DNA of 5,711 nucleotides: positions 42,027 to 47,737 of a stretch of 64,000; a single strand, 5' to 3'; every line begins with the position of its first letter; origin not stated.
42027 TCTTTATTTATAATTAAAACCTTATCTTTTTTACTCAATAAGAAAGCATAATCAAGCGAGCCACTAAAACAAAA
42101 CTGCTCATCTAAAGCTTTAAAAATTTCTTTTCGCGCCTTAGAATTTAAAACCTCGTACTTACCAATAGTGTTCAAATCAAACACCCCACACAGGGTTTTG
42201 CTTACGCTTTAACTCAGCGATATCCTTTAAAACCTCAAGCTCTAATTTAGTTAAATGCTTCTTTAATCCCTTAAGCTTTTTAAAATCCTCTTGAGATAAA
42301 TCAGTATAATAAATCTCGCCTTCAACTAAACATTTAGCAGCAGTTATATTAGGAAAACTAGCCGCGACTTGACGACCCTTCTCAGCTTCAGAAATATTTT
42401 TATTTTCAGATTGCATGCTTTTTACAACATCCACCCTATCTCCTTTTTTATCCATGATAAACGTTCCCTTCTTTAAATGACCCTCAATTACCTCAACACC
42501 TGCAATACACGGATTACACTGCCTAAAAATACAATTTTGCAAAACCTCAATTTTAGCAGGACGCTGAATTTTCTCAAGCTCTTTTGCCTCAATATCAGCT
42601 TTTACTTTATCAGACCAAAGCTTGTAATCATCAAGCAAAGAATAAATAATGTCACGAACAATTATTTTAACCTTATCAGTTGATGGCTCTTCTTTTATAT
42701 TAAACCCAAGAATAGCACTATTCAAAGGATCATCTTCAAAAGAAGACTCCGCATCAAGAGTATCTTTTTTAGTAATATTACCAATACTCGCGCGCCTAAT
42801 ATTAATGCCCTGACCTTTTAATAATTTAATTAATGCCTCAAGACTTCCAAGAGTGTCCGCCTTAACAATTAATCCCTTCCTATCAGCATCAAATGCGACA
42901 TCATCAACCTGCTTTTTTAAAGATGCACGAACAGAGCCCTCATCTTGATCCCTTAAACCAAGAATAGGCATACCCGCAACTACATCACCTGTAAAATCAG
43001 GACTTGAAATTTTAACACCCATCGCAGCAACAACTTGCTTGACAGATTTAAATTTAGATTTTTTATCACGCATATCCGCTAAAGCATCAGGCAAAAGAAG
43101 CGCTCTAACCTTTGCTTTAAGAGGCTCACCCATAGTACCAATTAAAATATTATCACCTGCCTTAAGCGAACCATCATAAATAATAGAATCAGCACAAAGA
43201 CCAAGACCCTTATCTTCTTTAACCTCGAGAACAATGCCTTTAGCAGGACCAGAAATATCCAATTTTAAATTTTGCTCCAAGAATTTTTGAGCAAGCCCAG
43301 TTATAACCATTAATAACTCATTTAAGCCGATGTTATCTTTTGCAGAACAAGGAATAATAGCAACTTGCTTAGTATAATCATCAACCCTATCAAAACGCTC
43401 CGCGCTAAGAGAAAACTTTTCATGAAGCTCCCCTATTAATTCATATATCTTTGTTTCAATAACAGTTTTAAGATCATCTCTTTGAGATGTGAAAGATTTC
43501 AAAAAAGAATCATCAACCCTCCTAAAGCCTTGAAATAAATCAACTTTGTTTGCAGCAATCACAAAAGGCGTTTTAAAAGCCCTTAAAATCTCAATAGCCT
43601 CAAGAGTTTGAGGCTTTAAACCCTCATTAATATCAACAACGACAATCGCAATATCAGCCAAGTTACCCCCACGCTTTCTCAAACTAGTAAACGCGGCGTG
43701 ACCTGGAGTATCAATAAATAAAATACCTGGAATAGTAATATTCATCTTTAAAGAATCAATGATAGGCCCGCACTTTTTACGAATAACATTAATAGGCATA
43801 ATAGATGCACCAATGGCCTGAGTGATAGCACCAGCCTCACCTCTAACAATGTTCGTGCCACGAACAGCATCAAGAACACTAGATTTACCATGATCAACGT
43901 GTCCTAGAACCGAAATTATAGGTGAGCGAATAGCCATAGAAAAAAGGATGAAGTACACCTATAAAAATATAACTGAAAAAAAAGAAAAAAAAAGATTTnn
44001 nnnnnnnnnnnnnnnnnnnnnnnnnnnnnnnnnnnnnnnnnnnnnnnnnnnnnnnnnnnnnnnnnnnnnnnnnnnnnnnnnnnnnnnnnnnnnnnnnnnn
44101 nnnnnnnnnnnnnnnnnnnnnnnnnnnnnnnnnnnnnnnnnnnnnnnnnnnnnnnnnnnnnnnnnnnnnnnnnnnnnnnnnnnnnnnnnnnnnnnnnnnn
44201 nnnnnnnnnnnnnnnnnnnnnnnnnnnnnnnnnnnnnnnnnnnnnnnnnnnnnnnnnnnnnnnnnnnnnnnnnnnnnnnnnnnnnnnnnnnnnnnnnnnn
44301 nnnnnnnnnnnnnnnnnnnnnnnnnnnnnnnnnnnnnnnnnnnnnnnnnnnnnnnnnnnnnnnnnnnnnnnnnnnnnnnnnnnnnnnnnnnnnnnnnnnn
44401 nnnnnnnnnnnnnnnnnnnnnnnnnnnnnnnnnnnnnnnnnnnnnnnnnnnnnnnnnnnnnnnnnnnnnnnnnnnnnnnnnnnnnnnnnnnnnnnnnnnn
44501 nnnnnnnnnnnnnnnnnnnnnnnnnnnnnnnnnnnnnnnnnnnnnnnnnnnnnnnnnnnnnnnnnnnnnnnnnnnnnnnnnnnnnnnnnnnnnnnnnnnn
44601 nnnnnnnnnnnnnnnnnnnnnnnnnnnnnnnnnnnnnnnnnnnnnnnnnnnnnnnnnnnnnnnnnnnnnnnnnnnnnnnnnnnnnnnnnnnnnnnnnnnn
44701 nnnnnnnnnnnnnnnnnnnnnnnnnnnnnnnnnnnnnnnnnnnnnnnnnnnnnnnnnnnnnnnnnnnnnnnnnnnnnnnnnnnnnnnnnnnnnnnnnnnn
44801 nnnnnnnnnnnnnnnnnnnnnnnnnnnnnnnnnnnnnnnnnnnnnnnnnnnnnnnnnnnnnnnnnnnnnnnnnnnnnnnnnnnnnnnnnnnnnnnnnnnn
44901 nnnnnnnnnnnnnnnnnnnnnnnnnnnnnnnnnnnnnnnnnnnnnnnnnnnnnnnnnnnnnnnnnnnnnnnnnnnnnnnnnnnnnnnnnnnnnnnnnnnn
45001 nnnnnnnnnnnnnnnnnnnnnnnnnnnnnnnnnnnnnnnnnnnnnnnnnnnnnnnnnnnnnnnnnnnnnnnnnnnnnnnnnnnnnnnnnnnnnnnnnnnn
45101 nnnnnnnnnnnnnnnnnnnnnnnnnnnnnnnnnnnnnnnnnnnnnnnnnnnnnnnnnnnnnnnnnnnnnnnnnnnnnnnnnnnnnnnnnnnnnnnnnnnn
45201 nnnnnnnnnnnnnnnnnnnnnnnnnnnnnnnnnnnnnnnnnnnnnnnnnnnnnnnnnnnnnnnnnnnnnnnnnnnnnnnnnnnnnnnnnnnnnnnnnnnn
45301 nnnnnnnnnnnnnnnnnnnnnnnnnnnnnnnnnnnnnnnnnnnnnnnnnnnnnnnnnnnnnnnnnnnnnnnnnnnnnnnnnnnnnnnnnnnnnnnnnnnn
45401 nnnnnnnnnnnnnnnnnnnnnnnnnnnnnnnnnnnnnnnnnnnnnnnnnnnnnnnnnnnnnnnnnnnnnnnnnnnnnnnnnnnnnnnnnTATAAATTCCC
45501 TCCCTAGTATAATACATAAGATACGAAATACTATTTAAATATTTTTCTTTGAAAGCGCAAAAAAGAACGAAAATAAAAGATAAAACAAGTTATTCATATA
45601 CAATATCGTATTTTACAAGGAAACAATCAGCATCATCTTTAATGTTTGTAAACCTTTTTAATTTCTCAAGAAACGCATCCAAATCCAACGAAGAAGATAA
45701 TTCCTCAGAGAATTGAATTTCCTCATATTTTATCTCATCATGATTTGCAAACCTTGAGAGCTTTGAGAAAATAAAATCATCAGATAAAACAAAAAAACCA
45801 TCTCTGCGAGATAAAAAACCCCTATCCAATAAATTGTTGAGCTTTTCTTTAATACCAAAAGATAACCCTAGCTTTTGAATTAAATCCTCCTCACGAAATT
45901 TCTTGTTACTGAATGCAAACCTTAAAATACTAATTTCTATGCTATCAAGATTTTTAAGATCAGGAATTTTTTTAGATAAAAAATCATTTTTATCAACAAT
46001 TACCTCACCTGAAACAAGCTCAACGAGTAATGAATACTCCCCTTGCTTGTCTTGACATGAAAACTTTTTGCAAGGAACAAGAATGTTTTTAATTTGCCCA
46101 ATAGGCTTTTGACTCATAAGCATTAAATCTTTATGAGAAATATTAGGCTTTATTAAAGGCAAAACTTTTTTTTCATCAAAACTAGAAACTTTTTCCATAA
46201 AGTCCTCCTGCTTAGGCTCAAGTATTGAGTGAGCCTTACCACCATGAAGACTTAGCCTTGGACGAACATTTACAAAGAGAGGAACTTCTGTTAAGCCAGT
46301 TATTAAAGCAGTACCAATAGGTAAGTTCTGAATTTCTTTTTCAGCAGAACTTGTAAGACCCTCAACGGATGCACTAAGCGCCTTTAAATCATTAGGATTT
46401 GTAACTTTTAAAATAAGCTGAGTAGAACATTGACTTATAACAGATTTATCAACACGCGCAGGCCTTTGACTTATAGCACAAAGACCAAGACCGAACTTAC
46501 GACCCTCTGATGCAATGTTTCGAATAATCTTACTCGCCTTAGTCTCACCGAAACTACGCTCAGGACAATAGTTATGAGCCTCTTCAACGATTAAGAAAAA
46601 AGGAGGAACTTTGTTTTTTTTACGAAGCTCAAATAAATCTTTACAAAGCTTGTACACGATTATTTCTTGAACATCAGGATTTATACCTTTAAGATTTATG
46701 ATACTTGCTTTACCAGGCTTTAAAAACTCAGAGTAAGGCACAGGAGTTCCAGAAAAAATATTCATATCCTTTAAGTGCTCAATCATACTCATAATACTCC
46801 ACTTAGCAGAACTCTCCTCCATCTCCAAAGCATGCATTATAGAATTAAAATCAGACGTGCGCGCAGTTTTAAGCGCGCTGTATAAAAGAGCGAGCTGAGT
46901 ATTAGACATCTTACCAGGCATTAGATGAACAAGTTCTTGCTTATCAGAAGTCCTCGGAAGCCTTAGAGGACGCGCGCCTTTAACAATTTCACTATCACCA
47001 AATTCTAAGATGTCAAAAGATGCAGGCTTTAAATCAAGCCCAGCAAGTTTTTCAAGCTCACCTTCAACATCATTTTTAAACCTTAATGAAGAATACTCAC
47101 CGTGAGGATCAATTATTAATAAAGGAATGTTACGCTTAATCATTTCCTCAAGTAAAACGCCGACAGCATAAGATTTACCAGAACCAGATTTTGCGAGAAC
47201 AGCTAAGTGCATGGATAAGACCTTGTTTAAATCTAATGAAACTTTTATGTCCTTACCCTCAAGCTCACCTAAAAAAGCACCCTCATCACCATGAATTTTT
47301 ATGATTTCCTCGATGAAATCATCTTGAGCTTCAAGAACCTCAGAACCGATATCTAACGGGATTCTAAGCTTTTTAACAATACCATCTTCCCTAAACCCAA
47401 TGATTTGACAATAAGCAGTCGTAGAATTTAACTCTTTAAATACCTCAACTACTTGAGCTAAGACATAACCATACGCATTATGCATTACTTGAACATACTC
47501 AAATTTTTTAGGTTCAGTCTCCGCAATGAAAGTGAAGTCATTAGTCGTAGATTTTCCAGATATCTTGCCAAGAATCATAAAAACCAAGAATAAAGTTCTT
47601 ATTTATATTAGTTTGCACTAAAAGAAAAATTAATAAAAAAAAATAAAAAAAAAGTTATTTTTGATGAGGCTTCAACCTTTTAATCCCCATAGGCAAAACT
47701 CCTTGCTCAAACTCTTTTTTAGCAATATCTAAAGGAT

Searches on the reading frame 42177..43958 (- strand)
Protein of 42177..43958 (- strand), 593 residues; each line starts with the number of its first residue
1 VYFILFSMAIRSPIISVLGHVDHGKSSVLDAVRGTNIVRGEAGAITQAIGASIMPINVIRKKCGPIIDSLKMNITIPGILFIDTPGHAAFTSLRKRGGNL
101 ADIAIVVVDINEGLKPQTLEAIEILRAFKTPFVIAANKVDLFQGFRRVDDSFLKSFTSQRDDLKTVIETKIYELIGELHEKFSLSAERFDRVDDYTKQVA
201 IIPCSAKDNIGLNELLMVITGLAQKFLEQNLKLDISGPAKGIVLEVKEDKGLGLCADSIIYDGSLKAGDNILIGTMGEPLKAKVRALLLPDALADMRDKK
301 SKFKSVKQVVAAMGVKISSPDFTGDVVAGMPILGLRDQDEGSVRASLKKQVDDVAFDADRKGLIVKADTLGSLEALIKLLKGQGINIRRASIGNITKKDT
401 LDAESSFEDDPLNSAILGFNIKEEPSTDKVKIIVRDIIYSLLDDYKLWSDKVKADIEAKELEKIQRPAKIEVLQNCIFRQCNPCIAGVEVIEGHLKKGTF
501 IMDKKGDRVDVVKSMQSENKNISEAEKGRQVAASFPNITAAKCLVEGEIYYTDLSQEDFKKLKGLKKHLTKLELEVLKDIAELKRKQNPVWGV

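Call 10: search_protein_families(library=pfam, proteins=[window:42177-43958:-])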
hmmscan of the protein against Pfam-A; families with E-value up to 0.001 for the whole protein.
window:42177-43958:- (593 aa): 8 families
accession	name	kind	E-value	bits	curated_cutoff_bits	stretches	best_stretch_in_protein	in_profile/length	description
PF00009.33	GTP_EFTU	-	3.5e-30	105.4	26.5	1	13-223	4-186/188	Elongation factor Tu GTP binding domain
PF14578.12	GTP_EFTU_D4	-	4.5e-19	68.6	23.8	1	466-551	1-86/86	Elongation factor Tu domain 4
PF11987.13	IF-2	-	8e-15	55.2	27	1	342-446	7-117/117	Translation-initiation factor 2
PF22042.2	EF-G_D2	-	1.1e-06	29.1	27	1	238-283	1-39/84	Elongation factor G domain 2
PF03144.31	GTP_EFTU_D2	-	1.2e-06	29.2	30.3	0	255-293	3-44/73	Elongation factor Tu domain 2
PF01926.29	MMR_HSR1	-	3e-06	27.8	21.9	1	15-138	2-113/113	50S ribosome-binding GTPase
PF03029.23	ATP_bind_1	-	4.4e-05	23.8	27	1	50-221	66-236/240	Conserved hypothetical ATP binding protein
PF00350.29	Dynamin_N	-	0.00045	20.7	27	0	15-49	1-35/168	Dynamin family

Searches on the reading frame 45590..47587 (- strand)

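Call 10: search_protein_families(library=pfam, proteins=[window:45590-47587:-])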
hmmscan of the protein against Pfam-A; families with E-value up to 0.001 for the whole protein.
window:45590-47587:- (665 aa): 2 families
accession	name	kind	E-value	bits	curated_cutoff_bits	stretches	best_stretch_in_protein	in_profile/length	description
PF01935.23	DUF87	-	1.7e-31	110.5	23.2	1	106-317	3-219/220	Helicase HerA, central domain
PF05872.18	HerA_C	-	0.00057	19.1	22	0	329-434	258-366/502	Helicase HerA-like C-terminal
